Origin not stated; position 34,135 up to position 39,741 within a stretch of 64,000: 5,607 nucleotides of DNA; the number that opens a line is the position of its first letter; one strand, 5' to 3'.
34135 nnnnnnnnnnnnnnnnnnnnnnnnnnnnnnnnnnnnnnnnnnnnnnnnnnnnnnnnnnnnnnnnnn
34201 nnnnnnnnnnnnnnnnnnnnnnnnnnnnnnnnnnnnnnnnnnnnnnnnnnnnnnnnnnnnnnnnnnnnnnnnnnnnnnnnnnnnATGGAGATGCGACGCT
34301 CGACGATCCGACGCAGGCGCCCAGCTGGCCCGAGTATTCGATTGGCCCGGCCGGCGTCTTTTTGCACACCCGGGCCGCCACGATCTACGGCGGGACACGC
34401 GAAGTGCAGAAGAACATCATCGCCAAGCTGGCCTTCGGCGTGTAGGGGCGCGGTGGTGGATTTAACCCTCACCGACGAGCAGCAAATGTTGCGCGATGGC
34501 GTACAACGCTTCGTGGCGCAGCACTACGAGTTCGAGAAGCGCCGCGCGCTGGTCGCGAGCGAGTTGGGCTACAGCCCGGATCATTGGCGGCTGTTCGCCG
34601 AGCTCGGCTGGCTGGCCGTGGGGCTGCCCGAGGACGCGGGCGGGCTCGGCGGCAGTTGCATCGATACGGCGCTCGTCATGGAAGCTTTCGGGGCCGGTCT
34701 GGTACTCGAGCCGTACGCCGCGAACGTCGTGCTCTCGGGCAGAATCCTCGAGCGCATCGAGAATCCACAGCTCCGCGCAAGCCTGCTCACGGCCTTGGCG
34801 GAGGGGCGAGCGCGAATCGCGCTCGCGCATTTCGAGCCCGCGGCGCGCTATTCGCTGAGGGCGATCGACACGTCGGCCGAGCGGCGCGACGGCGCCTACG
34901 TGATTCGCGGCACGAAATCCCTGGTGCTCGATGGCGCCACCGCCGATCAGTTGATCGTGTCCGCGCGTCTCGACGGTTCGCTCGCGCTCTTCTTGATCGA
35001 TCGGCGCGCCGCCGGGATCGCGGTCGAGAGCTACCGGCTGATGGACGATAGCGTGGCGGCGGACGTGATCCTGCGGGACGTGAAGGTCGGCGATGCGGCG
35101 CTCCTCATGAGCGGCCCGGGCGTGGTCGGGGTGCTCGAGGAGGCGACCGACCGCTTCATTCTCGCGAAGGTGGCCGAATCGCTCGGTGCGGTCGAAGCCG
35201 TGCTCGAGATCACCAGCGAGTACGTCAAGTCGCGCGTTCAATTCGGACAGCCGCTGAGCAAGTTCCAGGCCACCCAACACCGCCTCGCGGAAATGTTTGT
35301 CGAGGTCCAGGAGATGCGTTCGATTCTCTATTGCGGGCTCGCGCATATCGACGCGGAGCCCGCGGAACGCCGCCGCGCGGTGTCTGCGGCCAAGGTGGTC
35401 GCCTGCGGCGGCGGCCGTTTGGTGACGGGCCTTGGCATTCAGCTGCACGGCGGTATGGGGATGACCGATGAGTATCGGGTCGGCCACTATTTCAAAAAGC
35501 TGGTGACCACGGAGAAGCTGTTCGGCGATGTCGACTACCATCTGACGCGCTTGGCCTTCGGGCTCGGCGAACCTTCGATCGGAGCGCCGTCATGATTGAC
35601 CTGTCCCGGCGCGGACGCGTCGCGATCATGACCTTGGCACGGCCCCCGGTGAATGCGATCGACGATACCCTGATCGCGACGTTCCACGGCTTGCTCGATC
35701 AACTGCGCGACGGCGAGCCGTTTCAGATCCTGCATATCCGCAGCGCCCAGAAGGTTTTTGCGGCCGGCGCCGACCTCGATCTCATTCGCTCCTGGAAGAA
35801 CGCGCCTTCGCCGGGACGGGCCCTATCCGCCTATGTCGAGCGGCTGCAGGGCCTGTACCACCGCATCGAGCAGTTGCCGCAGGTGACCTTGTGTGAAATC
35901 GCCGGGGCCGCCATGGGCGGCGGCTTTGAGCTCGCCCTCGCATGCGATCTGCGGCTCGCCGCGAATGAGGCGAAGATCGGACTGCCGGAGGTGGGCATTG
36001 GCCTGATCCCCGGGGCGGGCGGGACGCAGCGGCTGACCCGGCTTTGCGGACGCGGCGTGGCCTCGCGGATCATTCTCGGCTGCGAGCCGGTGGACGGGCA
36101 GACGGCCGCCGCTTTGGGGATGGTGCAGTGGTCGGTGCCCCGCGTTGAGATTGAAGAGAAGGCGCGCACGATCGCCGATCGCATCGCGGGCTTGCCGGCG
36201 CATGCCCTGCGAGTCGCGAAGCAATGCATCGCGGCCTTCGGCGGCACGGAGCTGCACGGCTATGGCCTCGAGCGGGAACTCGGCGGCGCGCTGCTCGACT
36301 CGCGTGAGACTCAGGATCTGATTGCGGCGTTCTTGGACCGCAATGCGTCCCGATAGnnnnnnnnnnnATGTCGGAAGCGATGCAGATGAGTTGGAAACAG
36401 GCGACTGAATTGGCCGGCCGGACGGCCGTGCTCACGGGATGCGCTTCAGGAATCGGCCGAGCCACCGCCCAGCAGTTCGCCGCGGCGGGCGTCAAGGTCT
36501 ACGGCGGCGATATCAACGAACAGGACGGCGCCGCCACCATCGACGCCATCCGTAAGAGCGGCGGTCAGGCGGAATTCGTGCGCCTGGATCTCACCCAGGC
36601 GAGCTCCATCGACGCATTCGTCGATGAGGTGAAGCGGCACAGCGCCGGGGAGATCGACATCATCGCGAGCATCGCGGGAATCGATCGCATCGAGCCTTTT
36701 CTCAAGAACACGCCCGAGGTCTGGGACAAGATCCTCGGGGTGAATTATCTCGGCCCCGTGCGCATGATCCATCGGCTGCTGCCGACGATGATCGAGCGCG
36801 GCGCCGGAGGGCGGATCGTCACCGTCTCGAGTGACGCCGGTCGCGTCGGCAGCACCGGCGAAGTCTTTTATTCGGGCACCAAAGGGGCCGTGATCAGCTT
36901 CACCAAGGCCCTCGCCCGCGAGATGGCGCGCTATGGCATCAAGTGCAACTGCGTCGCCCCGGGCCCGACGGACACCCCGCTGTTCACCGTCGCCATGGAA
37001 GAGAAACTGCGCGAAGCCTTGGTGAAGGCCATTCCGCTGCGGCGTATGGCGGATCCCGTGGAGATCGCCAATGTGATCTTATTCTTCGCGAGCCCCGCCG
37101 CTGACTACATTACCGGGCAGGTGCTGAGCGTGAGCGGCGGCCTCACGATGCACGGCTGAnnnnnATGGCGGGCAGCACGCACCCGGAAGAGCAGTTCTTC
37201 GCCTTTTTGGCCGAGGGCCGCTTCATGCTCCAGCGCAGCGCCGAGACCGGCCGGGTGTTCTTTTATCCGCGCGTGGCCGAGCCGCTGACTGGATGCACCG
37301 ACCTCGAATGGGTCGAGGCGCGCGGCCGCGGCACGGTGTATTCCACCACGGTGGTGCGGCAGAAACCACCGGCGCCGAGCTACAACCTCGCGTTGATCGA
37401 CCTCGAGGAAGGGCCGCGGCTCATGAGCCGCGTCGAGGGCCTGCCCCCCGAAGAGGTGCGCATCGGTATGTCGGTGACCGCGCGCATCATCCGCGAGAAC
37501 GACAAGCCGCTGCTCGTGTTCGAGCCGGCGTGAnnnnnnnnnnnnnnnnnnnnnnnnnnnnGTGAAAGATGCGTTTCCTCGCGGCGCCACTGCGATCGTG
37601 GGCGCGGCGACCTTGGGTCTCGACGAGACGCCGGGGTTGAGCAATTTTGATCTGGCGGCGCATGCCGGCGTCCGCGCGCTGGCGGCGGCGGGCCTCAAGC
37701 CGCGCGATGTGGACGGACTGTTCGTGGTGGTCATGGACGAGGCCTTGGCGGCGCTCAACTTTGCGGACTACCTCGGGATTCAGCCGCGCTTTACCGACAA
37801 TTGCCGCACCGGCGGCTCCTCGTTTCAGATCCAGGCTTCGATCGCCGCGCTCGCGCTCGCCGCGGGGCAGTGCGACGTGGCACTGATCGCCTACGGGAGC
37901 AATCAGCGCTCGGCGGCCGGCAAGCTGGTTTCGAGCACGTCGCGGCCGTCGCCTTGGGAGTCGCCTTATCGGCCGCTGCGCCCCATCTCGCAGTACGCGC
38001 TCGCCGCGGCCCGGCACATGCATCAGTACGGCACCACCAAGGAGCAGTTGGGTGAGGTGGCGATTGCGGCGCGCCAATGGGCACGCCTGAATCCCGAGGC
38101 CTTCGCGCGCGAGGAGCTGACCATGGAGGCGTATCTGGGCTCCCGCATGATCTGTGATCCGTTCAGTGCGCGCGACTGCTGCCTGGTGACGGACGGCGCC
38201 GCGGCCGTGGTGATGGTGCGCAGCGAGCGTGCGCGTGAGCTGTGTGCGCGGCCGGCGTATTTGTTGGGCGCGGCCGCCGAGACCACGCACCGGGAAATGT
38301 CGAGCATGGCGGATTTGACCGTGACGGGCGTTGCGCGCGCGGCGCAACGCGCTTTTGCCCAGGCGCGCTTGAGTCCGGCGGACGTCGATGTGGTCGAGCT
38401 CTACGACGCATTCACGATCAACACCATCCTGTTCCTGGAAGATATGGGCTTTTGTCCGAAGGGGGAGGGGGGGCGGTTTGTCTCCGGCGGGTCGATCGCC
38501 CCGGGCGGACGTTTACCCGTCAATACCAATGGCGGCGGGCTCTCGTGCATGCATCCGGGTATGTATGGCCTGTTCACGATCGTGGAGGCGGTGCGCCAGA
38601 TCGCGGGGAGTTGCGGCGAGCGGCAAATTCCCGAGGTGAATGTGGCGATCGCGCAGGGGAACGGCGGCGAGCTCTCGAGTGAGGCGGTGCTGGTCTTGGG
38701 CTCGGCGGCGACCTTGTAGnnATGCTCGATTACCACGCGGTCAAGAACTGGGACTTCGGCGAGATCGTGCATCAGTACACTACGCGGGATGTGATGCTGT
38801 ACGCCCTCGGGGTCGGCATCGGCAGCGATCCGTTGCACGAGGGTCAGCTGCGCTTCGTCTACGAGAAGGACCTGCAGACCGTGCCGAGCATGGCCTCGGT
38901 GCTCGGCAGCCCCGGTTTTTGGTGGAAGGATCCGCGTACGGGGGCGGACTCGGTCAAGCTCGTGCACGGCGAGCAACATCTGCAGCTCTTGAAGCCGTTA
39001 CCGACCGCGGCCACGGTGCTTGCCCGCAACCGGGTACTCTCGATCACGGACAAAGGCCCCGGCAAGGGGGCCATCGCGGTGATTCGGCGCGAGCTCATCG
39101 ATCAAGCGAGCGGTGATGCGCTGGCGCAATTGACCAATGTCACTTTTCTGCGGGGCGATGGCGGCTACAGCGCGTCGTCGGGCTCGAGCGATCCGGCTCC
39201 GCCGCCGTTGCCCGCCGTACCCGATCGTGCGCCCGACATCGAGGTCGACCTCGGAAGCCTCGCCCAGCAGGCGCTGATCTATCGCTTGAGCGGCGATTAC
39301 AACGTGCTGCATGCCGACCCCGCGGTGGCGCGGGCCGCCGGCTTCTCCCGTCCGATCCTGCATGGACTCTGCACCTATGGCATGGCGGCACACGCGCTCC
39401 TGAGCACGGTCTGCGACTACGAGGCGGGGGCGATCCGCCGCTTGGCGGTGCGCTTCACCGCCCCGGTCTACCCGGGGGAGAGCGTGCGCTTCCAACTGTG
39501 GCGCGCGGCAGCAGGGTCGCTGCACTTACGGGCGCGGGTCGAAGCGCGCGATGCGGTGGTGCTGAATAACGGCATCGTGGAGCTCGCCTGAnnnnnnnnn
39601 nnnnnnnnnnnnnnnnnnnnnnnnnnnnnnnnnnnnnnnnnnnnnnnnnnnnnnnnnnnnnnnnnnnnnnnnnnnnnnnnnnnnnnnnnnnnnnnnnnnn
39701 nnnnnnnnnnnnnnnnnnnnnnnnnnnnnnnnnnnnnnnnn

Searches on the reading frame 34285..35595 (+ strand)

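Call 50: search_protein_families(library=pfam, proteins=[window:34285-35595:+], max_evalue=0.000001)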
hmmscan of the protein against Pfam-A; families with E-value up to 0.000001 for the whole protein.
window:34285-35595:+ (436 aa): 3 families
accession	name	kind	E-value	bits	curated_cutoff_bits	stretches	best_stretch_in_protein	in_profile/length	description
PF00441.29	Acyl-CoA_dh_1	-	2.7e-22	80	22.4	1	296-423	19-145/150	Acyl-CoA dehydrogenase, C-terminal domain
PF02771.21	Acyl-CoA_dh_N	-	2.7e-14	54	22.9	1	63-174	1-112/113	Acyl-CoA dehydrogenase, N-terminal domain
PF02770.24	Acyl-CoA_dh_M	-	4.2e-09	36.9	33.3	1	181-251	3-79/97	Acyl-CoA dehydrogenase, middle domain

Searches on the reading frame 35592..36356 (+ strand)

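Call 50: search_protein_families(library=pfam, proteins=[window:35592-36356:+], max_evalue=0.000001)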
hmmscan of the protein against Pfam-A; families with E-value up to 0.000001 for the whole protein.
window:35592-36356:+ (254 aa): 2 families
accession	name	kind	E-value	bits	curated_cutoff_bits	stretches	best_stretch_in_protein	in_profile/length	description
PF00378.25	ECH_1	-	2.8e-42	145.2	27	1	8-250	4-243/251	Enoyl-CoA hydratase/isomerase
PF16113.10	ECH_2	-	1.4e-23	84.4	27.2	1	11-196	2-186/335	Enoyl-CoA hydratase/isomerase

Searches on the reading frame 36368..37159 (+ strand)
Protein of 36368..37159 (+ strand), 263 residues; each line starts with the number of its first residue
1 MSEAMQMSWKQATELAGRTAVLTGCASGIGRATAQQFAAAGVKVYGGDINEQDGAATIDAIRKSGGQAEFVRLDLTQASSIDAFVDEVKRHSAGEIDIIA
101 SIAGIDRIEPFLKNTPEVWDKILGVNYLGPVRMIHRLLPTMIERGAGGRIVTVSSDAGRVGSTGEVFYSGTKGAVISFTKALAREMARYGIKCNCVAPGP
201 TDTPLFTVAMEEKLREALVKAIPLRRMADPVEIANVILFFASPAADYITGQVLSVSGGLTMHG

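Call 50: search_protein_families(library=pfam, proteins=[window:36368-37159:+], max_evalue=0.000001)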
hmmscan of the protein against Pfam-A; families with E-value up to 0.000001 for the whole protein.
window:36368-37159:+ (263 aa): 3 families
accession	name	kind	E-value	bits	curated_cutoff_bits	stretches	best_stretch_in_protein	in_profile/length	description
PF13561.12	adh_short_C2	-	4e-60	203.8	27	1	24-260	1-236/236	Enoyl-(Acyl carrier protein) reductase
PF00106.31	adh_short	-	1e-51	175.6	26.6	1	19-208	2-189/195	short chain dehydrogenase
PF08659.16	KR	-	2e-12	47.9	22.6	1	19-200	2-177/180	KR domain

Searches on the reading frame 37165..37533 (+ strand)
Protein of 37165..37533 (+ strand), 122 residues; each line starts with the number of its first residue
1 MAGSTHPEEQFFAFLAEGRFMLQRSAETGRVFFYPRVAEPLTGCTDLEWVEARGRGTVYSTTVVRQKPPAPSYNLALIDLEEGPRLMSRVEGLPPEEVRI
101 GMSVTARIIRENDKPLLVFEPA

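Call 50: search_protein_families(library=pfam, proteins=[window:37165-37533:+], max_evalue=0.000001)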
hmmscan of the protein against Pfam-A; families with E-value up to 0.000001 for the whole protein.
window:37165-37533:+ (122 aa): 1 family
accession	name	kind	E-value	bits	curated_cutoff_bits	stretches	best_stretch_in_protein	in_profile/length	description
PF01796.24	OB_ChsH2_C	-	9.1e-20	70.8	27.1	1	49-107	1-63/65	ChsH2, C-terminal OB-fold domain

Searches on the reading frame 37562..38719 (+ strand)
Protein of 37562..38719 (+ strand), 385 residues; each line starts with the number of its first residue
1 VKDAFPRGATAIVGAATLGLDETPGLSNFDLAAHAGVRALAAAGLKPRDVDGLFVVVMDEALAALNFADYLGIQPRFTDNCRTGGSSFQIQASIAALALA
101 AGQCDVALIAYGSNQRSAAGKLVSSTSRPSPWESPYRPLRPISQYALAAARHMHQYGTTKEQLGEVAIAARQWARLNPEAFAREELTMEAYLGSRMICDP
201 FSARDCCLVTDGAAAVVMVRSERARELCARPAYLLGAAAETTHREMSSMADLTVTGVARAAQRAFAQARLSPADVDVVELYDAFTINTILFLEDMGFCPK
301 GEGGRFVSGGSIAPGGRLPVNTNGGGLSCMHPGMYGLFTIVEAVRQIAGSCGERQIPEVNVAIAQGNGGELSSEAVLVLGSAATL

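Call 50: search_protein_families(library=pfam, proteins=[window:37562-38719:+], max_evalue=0.000001)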
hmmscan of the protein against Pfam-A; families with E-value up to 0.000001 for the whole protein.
window:37562-38719:+ (385 aa): 2 families
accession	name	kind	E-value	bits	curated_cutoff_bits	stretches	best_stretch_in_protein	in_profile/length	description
PF22691.2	Thiolase_C_1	-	3.9e-66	221.7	28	1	239-380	2-143/144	Thiolase C-terminal domain-like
PF02803.24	Thiolase_C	-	2.8e-07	30.6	27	0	253-350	20-100/123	Thiolase, C-terminal domain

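Call 59: search_protein_families(library=ncbifam, proteins=[window:37562-38719:+], max_evalue=0.00001)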
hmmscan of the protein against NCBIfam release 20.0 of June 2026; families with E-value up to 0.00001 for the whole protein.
window:37562-38719:+ (385 aa): 31 families (the best 25 are shown)
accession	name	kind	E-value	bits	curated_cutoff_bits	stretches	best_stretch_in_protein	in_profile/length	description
NF004811.0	PRK06158.1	subfamily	9.4e-184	610.8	421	1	3-385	3-384/384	acetyl-CoA acetyltransferase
NF006010.0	PRK08142.1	subfamily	5.7e-94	315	462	1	8-374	5-377/388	thiolase domain-containing protein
NF005892.0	PRK07855.1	subfamily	8.8e-75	252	469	1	8-368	6-379/390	lipid-transfer protein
NF004720.0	PRK06064.1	subfamily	1.5e-66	224.8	420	1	10-379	4-385/389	thiolase domain-containing protein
NF053570.1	AcCoTHIOL_METTL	equivalog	6.9e-58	196.3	600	1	11-380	5-382/385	acetyl-CoA acetyltransferase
NF006102.0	PRK08256.1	subfamily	5.1e-47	160.8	436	1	30-366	26-378/394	lipid-transfer protein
NF004810.0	PRK06157.1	equivalog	1.1e-44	153.2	403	1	11-372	10-386/400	acetyl-CoA acetyltransferase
NF009228.0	PRK12578.1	subfamily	8.9e-42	143.1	485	1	98-357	97-362/387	thiolase domain-containing protein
NF004982.0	PRK06365.1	equivalog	1.2e-41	143.2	695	2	59-242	73-260/430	thiolase domain-containing protein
NF006180.0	PRK08313.1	subfamily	1.2e-40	139.6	514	1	27-382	24-385/389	thiolase domain-containing protein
NF005704.0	PRK07516.1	subfamily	3.7e-40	138.1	412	1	11-378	5-384/389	thiolase domain-containing protein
NF053628.1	BnzsclthlBbsBGT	equivalog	1.4e-39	136.1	750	1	142-373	140-374/389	benzoylsuccinyl-CoA thiolase subunit BbsB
NF004715.0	PRK06059.1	equivalog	1.6e-35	122.9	424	1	30-369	25-390/399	lipid-transfer protein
NF004721.0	PRK06065.1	equivalog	1.6e-28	99.7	455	1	11-380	13-392/393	thiolase domain-containing protein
NF004936.0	PRK06289.1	equivalog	2.2e-27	95.9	375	1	88-381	95-403/405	acetyl-CoA acetyltransferase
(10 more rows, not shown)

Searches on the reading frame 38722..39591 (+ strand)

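Call 51: search_protein_families(library=pfam, proteins=[window:38722-39591:+], max_evalue=0.000001)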
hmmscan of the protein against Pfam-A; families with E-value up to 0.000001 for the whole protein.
window:38722-39591:+ (289 aa): 2 families
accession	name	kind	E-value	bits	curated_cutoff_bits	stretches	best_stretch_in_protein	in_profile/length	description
PF01575.25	MaoC_dehydratas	-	2.6e-23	82.4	27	1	167-268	6-108/123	MaoC like domain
PF22622.2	MFE-2_hydrat-2_N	-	1.6e-21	76.9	27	1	18-145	2-130/130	MFE-2 hydratase 2 N-terminal domain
